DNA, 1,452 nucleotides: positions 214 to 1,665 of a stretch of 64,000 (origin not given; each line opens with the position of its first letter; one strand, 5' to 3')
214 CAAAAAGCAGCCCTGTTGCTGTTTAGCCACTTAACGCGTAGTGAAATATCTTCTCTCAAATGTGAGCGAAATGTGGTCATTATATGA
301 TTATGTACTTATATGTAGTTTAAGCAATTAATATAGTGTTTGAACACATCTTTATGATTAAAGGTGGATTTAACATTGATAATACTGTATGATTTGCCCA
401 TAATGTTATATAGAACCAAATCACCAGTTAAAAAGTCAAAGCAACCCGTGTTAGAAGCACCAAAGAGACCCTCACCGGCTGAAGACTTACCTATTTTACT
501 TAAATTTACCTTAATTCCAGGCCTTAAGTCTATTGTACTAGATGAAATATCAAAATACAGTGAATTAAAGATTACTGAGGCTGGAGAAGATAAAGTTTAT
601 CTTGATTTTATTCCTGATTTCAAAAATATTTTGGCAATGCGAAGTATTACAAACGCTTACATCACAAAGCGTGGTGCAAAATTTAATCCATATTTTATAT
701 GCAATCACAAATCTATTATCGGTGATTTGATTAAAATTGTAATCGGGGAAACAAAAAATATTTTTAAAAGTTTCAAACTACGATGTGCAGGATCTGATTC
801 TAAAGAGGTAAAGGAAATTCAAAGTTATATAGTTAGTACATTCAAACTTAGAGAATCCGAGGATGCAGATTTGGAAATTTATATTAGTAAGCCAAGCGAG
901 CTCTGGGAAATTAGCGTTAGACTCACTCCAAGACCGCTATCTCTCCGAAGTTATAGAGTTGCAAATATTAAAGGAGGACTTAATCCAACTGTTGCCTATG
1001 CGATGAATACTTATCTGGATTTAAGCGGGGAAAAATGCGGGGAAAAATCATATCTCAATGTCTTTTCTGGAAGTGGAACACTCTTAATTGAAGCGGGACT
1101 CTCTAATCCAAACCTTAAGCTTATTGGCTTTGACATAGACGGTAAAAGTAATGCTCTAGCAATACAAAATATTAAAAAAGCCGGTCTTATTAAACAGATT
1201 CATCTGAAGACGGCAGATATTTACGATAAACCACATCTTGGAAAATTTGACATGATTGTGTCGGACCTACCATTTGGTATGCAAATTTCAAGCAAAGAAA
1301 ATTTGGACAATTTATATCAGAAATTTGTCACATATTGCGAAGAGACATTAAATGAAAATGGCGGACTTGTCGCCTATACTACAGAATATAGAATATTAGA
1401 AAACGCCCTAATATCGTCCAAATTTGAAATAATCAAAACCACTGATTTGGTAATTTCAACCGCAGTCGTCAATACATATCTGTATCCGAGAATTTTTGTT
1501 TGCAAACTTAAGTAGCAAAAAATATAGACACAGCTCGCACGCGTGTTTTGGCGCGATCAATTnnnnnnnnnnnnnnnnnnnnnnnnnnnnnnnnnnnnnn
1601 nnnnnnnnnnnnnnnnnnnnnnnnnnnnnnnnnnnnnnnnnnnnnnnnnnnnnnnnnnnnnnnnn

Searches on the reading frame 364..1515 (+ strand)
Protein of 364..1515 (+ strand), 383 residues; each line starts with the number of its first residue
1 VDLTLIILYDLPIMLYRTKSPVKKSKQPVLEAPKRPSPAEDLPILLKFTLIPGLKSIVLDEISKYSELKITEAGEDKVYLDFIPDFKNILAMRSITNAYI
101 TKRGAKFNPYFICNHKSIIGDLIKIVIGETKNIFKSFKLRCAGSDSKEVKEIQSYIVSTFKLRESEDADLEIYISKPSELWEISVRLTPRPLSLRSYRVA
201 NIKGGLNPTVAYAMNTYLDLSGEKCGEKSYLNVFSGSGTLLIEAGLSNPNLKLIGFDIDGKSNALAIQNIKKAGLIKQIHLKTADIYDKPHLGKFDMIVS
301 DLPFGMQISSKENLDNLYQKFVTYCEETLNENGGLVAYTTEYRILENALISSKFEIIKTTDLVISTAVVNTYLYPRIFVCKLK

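Call 12: search_protein_families(library=pfam, proteins=[window:364-1515:+], max_evalue=0.0001)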
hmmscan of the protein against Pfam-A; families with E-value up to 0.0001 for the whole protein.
window:364-1515:+ (383 aa): 4 families
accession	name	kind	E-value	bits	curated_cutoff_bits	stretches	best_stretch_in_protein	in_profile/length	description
PF01170.24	UPF0020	-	2.2e-27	96.5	22.3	1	195-360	1-187/197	RMKL-like, methyltransferase domain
PF13847.12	Methyltransf_31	-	9.3e-09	35.6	27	1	228-339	5-111/145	Methyltransferase domain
PF05175.20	MTS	-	2.1e-08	34.4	23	1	229-339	34-140/170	Methyltransferase small domain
PF03602.21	Cons_hypoth95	-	2.8e-06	27.6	24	1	205-320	20-139/182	Conserved hypothetical protein 95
